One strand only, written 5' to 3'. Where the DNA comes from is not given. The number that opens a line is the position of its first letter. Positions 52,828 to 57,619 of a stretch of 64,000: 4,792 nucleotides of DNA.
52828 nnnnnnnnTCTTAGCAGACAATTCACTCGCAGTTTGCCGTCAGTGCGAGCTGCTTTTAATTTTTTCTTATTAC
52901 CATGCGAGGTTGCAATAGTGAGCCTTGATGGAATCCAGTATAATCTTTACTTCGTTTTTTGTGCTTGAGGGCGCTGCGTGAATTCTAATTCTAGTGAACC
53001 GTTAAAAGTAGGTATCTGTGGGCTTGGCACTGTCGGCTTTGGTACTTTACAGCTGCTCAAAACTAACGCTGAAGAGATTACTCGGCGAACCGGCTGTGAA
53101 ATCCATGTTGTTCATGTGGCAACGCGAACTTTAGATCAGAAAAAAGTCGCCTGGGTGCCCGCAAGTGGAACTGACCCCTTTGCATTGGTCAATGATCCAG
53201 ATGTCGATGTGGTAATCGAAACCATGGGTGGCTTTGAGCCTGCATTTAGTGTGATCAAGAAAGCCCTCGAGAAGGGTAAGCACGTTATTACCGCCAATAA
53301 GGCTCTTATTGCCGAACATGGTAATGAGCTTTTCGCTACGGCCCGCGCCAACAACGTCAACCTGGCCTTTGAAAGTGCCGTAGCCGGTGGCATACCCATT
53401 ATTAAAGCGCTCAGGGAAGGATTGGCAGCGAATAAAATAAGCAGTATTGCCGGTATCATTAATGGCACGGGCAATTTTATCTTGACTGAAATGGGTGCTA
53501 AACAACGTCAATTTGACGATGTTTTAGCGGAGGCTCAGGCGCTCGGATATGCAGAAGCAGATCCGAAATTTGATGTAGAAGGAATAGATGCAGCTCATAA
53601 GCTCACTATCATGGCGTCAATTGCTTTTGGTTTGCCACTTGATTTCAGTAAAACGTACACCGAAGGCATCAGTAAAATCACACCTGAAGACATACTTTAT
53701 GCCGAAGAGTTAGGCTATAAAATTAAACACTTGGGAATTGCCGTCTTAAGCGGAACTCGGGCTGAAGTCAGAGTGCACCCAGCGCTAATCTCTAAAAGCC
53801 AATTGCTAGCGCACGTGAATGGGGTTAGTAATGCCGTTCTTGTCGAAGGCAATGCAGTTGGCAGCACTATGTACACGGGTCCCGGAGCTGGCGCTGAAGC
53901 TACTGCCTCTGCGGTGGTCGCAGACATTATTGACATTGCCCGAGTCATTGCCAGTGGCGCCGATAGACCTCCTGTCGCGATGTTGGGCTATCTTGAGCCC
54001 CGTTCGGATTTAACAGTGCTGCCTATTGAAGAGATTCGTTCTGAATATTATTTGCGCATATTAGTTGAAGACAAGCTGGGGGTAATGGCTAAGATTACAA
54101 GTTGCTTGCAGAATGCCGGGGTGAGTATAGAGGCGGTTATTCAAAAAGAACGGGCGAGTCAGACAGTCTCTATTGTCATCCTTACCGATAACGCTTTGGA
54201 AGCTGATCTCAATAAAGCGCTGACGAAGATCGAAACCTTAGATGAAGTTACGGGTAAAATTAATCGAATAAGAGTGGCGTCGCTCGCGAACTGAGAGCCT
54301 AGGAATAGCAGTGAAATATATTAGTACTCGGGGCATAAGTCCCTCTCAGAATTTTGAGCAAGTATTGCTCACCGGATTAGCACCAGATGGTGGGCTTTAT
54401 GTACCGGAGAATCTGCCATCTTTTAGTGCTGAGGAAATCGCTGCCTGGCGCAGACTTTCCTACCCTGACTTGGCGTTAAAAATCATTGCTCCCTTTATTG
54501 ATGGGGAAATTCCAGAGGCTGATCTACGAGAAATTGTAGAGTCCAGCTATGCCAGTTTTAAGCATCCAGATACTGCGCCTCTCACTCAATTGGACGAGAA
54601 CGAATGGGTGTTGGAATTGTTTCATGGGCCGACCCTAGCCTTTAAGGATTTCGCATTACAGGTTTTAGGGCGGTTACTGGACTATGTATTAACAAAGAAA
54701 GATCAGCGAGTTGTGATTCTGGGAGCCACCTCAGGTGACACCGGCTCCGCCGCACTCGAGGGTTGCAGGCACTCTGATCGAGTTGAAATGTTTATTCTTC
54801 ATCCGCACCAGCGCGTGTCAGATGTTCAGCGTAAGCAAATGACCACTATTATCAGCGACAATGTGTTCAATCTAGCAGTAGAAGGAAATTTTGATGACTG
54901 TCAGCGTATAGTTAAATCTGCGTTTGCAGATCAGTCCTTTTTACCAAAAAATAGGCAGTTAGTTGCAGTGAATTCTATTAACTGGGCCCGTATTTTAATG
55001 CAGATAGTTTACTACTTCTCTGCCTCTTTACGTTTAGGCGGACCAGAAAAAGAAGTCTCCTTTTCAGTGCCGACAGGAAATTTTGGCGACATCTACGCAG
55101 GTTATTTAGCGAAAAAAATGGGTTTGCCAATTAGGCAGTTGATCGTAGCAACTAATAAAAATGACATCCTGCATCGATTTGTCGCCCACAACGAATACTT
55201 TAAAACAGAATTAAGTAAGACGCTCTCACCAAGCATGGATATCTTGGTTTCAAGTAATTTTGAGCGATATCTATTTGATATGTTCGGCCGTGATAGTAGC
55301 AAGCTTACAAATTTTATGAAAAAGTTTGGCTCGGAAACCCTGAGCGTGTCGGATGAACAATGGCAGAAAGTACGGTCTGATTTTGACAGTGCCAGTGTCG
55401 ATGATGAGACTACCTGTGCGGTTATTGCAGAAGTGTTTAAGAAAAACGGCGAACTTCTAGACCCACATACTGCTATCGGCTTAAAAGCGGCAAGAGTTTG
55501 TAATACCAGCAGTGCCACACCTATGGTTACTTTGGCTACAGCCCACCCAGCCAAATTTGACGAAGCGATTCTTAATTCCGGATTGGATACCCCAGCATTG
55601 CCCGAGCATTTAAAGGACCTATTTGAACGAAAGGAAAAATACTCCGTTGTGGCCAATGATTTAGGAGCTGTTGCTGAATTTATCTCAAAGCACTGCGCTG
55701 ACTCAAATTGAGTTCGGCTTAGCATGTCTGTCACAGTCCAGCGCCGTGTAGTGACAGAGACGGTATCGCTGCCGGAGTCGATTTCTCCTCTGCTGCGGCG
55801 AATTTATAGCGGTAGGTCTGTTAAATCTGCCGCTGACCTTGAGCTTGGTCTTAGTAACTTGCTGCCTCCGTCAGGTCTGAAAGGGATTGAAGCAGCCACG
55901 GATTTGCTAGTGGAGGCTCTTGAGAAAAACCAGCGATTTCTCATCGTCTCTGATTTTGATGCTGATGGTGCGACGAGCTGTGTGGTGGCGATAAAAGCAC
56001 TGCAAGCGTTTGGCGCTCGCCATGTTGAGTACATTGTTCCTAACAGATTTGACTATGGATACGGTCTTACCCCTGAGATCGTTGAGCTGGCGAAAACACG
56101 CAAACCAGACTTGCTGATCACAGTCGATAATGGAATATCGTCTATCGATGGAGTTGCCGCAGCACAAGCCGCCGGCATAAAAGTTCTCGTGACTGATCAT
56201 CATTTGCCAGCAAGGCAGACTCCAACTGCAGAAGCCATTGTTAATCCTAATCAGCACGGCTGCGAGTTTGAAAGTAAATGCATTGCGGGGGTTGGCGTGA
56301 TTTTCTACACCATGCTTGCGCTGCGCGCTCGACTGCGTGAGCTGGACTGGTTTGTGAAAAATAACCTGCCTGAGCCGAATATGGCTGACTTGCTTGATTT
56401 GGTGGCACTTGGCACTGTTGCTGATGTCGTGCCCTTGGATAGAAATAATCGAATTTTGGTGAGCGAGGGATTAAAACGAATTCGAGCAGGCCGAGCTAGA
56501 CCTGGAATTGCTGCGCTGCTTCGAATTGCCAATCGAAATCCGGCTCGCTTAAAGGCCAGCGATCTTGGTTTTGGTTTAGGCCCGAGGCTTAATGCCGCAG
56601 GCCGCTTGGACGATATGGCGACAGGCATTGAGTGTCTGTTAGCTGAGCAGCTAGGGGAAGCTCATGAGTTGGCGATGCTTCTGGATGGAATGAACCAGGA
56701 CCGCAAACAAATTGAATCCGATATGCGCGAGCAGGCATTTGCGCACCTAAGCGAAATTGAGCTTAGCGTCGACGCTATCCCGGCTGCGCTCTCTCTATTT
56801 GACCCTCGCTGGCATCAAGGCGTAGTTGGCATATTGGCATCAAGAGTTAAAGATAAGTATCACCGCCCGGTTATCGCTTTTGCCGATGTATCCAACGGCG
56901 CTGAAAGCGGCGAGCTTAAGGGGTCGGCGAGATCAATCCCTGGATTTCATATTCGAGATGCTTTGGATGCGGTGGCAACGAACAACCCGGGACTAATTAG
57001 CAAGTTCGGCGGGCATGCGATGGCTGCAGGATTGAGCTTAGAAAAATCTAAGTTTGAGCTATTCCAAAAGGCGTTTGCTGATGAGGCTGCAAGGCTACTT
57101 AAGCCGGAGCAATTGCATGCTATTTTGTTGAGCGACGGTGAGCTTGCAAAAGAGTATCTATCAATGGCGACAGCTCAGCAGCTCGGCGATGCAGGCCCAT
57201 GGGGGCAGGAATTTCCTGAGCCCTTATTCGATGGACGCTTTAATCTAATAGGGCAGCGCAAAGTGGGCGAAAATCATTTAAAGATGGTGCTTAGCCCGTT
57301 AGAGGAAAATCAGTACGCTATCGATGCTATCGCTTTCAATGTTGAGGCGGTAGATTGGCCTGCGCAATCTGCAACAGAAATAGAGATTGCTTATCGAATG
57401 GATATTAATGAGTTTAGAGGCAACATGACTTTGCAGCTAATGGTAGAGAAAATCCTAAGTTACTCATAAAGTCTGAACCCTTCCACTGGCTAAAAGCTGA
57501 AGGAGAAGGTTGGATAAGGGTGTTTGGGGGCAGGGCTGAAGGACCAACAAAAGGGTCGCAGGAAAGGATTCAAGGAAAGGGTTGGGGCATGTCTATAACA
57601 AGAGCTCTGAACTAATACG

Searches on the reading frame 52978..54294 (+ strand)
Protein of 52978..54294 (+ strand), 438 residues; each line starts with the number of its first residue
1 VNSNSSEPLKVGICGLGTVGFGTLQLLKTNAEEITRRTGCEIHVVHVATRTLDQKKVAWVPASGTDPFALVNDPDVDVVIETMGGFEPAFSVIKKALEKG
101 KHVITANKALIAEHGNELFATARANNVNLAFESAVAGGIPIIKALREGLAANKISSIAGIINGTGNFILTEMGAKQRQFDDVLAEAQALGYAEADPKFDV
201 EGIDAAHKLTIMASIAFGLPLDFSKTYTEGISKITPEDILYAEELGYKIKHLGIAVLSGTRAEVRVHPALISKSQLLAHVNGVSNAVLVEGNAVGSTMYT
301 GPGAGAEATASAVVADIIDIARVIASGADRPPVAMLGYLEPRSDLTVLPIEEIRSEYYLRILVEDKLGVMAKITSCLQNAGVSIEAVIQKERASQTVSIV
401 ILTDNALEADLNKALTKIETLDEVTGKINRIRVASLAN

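Call 61: search_protein_families(library=pfam, proteins=[window:52978-54294:+], max_evalue=0.00001)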
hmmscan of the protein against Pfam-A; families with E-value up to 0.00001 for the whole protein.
window:52978-54294:+ (438 aa): 4 families
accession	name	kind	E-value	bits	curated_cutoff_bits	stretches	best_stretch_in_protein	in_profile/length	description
PF00742.24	Homoserine_dh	-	4.7e-66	222.3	22.9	1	140-318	1-173/173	Homoserine dehydrogenase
PF03447.22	NAD_binding_3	-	7.6e-19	69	24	1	15-132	1-116/116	Homoserine dehydrogenase, NAD binding domain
PF01842.31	ACT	-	5.6e-08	32.9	27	1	357-421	1-64/66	ACT domain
PF22629.2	ACT_AHAS_ss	-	5.6e-07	30.1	27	1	359-424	1-65/67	AHAS small subunit-like ACT domain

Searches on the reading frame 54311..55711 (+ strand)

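Call 61: search_protein_families(library=pfam, proteins=[window:54311-55711:+], max_evalue=0.00001)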
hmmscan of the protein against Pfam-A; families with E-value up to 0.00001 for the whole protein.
window:54311-55711:+ (466 aa): 3 families
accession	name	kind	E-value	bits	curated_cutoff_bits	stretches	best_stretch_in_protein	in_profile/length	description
PF14821.11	Thr_synth_N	-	1.5e-31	108.8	25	1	2-80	1-79/79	Threonine synthase N terminus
PF00291.31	PALP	-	5.8e-19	69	35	1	95-397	21-280/295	Pyridoxal-phosphate dependent enzyme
PF24857.1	THR4_C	-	3e-11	43.7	27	1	387-459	1-84/85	Threonine synthase, C-terminal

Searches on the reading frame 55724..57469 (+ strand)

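Call 61: search_protein_families(library=pfam, proteins=[window:55724-57469:+], max_evalue=0.00001)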
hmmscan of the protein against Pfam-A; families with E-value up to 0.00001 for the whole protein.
window:55724-57469:+ (581 aa): 3 families
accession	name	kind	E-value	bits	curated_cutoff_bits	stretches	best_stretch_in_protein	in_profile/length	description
PF01368.27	DHH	-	2.5e-24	86.4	28.1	1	72-231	2-125/125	DHH family, N-terminal domain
PF17768.7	RecJ_OB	-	1.9e-23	83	27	1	471-575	2-106/107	RecJ OB domain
PF02272.25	DHHA1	-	5.1e-19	69.1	25.9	1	360-454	10-99/102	DHHA1 domain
